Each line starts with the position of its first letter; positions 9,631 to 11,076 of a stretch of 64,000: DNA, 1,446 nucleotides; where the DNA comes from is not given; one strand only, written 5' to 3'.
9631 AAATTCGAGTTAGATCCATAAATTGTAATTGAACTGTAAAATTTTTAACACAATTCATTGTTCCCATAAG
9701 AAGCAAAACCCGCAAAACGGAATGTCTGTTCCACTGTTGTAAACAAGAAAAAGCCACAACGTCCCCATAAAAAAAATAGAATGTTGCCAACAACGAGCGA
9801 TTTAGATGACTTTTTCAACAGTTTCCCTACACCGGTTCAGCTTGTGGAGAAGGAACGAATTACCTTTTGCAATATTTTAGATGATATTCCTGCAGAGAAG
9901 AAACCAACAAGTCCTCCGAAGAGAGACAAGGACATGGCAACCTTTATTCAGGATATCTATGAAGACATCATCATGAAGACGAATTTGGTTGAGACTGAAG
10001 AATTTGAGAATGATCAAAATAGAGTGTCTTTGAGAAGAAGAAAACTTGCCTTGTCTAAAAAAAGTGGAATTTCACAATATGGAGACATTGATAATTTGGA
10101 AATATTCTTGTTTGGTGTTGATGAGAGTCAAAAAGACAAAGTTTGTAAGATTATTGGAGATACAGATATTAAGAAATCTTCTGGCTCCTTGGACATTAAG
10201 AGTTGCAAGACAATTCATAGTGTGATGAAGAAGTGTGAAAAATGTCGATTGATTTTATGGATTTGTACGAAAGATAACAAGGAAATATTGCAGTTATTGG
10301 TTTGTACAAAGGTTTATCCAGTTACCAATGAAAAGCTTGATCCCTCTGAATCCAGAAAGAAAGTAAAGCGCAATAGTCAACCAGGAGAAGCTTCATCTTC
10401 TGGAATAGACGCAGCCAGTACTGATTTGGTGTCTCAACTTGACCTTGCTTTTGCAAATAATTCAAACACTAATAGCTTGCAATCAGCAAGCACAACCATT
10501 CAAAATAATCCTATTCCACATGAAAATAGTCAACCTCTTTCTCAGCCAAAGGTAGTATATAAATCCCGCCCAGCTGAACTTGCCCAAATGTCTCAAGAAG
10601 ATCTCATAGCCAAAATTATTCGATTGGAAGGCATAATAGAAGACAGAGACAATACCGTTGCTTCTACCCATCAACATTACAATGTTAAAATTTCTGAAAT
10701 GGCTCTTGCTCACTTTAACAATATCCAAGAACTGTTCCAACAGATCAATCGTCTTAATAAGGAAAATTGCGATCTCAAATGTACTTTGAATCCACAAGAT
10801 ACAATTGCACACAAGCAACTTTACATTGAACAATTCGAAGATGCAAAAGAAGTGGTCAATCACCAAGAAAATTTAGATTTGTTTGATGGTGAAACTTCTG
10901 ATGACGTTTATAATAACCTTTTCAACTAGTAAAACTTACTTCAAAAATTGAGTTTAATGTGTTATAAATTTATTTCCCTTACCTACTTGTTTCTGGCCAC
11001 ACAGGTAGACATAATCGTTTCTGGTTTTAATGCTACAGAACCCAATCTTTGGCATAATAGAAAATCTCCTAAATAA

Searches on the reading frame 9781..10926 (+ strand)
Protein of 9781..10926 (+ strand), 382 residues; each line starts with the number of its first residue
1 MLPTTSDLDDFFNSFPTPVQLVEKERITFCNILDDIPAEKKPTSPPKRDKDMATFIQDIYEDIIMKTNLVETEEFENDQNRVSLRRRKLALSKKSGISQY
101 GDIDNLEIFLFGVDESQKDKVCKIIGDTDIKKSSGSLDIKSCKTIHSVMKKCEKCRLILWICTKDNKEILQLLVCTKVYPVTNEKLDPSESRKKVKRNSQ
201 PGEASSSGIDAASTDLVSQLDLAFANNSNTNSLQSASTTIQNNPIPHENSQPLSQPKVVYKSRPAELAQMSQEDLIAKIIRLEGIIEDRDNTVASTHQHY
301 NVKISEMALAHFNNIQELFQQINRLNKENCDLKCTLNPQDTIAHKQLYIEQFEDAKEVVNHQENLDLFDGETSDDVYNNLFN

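Call 40: search_protein_families(library=pfam, proteins=[P0067], max_evalue=0.001)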
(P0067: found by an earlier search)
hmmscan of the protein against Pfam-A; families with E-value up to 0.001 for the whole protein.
P0067 (2062 aa): 6 families
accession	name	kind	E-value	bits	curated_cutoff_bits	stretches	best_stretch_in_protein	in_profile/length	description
PF00621.25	RhoGEF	-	5.5e-30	105.3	27.6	1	1537-1778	3-180/180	RhoGEF domain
PF00612.33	IQ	-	6.6e-14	50.8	20.3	0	717-732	4-19/21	IQ calmodulin-binding motif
PF00615.24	RGS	-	2.1e-11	44.7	23.9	1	1328-1430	5-100/117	Regulator of G protein signaling domain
PF13855.12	LRR_8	-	8.4e-09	35.5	27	1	877-931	6-61/61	Leucine rich repeat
PF12799.13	LRR_4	-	5e-07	30.2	27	1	979-1024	1-43/44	Leucine Rich repeats (2 copies)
PF00560.39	LRR_1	-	0.00014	21.8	20.6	0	980-999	1-20/23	Leucine Rich Repeat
